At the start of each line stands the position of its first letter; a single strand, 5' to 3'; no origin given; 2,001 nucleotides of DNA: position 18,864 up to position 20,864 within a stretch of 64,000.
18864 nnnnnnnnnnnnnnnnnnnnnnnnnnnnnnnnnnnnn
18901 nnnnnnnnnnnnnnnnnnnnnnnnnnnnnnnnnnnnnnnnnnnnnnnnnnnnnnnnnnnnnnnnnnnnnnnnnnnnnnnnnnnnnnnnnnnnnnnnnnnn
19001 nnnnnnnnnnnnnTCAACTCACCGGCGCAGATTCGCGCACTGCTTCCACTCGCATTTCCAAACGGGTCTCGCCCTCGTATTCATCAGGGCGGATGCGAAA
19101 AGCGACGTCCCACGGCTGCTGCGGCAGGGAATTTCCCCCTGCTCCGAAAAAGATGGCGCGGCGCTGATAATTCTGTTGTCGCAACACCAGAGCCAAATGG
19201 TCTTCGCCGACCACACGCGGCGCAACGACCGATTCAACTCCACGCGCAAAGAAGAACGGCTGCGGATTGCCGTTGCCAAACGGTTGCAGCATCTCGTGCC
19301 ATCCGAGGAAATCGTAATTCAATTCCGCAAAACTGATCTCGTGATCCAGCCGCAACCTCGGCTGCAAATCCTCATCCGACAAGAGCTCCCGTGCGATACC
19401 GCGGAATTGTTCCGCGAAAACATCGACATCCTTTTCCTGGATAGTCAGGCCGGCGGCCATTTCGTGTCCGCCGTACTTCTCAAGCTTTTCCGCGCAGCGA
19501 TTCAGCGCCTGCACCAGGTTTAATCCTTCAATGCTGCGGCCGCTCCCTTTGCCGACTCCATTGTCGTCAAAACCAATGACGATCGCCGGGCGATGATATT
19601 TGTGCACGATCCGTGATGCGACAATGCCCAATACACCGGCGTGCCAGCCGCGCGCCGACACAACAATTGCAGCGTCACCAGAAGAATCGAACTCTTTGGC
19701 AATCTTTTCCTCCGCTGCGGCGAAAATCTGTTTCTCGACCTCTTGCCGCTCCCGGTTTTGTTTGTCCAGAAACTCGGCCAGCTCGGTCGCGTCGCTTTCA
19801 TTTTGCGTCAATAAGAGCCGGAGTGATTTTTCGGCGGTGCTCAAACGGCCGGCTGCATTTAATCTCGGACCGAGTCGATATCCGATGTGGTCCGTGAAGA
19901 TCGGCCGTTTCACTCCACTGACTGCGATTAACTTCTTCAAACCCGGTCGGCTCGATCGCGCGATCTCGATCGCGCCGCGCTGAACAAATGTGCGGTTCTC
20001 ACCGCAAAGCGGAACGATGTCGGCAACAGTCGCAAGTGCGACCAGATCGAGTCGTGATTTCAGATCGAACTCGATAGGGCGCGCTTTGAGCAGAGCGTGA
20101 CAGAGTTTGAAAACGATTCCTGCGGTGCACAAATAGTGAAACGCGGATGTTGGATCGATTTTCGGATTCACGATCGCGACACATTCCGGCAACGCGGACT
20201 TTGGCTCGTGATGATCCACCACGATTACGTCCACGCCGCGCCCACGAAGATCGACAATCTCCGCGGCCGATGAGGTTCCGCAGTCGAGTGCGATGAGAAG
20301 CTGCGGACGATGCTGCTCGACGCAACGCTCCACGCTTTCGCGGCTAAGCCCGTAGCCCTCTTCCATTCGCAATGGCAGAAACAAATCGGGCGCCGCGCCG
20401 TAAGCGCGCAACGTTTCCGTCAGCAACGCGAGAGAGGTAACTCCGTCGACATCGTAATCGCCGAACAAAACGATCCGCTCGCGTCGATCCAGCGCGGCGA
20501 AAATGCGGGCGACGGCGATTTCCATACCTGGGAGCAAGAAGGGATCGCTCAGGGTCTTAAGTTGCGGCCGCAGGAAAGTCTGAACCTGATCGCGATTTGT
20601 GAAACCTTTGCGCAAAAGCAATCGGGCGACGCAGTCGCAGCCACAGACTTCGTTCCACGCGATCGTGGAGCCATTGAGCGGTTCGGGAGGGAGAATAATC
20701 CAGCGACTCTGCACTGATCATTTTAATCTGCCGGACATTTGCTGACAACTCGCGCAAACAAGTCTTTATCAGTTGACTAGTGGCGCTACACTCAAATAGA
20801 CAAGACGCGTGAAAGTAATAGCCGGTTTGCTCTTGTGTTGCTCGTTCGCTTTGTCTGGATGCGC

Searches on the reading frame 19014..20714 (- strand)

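Call 84: search_protein_families(library=pfam, proteins=[window:19014-20714:-], max_evalue=0.00001)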
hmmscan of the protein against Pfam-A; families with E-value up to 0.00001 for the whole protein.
window:19014-20714:- (566 aa): 3 families
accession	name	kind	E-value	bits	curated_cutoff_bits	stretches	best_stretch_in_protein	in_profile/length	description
PF01368.27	DHH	-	3.4e-21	76.3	28.1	1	80-229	1-125/125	DHH family, N-terminal domain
PF17768.7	RecJ_OB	-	2.5e-20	73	27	1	457-557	2-106/107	RecJ OB domain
PF02272.25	DHHA1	-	3.9e-17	63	25.9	1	350-440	5-99/102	DHHA1 domain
